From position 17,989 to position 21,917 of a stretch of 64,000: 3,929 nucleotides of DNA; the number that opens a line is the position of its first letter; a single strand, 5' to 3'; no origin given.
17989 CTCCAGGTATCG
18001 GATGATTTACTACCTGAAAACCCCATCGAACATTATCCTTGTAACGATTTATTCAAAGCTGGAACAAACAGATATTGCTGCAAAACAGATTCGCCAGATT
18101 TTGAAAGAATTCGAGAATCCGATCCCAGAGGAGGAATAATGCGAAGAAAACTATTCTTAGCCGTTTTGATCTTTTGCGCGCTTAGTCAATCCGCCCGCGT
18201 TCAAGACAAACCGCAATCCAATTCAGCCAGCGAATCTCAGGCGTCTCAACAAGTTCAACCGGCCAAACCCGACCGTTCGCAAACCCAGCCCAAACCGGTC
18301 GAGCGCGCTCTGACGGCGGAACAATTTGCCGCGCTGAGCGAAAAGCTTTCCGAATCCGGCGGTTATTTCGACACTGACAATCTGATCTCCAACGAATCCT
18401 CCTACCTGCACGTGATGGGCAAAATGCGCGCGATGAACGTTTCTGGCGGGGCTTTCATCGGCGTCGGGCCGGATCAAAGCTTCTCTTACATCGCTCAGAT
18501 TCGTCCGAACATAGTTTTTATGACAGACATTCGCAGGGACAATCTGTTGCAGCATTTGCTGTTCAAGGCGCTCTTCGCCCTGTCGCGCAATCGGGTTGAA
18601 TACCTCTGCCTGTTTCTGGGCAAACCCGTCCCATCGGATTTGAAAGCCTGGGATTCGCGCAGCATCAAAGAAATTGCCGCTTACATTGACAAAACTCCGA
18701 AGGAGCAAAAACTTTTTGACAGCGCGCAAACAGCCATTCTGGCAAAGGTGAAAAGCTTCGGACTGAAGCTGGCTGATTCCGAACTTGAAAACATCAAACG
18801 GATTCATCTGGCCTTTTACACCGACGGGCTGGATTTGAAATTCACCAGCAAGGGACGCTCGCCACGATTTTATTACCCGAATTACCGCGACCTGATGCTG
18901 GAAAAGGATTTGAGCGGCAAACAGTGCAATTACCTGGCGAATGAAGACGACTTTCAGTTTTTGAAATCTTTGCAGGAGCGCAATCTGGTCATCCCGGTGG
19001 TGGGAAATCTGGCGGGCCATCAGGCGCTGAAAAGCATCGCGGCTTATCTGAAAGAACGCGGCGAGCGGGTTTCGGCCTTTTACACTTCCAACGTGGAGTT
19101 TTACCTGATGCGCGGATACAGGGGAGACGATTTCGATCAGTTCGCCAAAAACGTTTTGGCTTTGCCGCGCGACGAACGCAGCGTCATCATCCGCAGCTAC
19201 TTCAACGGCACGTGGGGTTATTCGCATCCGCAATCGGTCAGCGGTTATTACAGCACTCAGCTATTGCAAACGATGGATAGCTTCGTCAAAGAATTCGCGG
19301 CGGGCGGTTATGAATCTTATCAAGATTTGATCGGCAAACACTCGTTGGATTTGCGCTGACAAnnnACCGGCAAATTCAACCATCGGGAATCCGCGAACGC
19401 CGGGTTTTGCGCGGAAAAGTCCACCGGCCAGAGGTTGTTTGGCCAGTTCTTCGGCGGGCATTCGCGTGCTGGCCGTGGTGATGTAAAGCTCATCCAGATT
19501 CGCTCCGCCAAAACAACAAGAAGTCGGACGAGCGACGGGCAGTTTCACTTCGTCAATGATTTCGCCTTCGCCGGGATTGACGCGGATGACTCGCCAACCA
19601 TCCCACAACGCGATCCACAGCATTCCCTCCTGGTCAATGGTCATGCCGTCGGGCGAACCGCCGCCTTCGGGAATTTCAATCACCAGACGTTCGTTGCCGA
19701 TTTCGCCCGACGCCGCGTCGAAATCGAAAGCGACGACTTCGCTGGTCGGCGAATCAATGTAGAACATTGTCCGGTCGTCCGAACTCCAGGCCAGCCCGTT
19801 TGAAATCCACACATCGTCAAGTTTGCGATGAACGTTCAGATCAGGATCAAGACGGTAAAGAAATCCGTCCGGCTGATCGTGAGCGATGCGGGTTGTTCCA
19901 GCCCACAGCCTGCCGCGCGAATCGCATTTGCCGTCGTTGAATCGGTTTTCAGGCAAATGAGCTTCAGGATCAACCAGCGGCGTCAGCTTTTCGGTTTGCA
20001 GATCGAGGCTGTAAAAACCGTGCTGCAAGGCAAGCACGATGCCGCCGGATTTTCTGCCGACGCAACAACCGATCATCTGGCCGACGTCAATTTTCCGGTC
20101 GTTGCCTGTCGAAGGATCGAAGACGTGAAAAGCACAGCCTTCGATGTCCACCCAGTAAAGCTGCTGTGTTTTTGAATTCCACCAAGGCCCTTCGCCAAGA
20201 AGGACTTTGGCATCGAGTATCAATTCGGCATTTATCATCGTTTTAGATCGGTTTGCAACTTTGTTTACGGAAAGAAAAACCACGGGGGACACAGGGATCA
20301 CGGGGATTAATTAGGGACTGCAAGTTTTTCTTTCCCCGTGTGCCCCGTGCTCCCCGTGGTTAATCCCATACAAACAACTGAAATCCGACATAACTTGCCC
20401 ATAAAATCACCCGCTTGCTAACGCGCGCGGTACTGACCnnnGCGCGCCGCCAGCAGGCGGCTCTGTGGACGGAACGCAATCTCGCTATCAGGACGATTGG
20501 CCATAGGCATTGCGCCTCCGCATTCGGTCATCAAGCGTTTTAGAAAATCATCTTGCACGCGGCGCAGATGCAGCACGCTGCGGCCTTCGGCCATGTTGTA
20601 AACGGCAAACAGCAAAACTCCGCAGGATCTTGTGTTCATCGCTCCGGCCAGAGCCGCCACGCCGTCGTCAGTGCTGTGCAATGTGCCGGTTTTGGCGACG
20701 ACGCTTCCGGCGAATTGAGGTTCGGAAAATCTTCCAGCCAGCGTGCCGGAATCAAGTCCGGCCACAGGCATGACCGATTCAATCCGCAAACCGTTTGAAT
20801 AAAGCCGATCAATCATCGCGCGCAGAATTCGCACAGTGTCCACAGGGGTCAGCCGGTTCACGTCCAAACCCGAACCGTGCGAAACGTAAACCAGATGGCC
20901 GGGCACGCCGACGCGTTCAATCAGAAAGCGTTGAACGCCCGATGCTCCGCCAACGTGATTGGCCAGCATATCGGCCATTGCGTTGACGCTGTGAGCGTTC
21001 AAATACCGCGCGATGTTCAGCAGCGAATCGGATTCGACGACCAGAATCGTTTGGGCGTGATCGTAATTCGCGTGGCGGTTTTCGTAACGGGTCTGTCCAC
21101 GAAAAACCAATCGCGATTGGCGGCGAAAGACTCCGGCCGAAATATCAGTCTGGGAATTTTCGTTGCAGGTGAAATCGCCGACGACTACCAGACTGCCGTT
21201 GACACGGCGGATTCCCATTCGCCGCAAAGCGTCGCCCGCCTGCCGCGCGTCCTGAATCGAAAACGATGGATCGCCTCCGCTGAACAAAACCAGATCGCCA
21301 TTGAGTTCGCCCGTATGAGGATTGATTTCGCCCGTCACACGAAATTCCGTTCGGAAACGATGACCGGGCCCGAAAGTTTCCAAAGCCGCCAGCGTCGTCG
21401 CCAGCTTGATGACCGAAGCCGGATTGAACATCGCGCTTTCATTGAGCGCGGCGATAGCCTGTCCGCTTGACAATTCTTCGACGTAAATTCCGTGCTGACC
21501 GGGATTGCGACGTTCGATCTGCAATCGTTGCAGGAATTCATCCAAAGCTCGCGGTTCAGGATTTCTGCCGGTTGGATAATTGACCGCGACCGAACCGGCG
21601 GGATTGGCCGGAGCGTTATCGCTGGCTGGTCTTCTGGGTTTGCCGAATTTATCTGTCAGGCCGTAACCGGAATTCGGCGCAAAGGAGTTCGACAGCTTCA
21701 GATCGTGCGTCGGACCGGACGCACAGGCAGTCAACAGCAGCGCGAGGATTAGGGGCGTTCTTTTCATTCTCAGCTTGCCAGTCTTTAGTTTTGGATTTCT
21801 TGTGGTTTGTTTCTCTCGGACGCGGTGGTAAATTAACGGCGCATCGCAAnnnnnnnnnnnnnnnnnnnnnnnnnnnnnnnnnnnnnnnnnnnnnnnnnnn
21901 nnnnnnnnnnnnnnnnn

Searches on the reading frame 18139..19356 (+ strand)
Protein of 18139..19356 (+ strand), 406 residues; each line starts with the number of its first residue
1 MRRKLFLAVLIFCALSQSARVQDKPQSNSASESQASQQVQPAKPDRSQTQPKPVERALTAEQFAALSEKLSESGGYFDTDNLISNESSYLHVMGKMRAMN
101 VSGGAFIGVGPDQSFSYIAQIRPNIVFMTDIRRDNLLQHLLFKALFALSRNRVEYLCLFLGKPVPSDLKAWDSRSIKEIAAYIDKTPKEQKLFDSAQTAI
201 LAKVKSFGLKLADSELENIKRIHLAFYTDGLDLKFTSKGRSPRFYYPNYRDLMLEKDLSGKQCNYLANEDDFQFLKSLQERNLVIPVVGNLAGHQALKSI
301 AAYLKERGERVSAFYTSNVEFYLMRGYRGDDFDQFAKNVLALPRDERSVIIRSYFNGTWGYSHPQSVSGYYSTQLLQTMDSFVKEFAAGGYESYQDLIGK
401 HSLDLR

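Call 40: search_protein_families(library=pfam, proteins=[window:18139-19356:+], max_evalue=0.00001)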
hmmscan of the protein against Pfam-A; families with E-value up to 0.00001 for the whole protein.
window:18139-19356:+ (406 aa): 1 family
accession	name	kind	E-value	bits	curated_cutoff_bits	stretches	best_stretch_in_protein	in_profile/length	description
PF25046.1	DUF7790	-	2.6e-30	106.2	23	1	84-398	4-255/272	Domain of unknown function (DUF7790)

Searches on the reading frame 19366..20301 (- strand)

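Call 40: search_protein_families(library=pfam, proteins=[window:19366-20301:-], max_evalue=0.00001)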
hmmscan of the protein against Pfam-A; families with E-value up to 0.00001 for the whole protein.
window:19366-20301:- (312 aa): 1 family
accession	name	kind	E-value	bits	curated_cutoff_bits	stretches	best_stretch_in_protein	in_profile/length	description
PF08450.18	SGL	-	3.2e-89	299.2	26.3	1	35-277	1-245/246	SMP-30/Gluconolactonase/LRE-like region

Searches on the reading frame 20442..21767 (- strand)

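Call 40: search_protein_families(library=pfam, proteins=[window:20442-21767:-], max_evalue=0.00001)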
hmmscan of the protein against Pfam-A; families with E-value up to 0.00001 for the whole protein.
window:20442-21767:- (442 aa): 2 families
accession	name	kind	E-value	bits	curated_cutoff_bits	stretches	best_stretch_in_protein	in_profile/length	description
PF02113.21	Peptidase_S13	-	1e-43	150.2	22.8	2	76-195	6-120/444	D-Ala-D-Ala carboxypeptidase 3 (S13) family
PF13354.11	Beta-lactamase2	-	2.7e-06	27.3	22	0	93-153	1-62/214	Beta-lactamase enzyme family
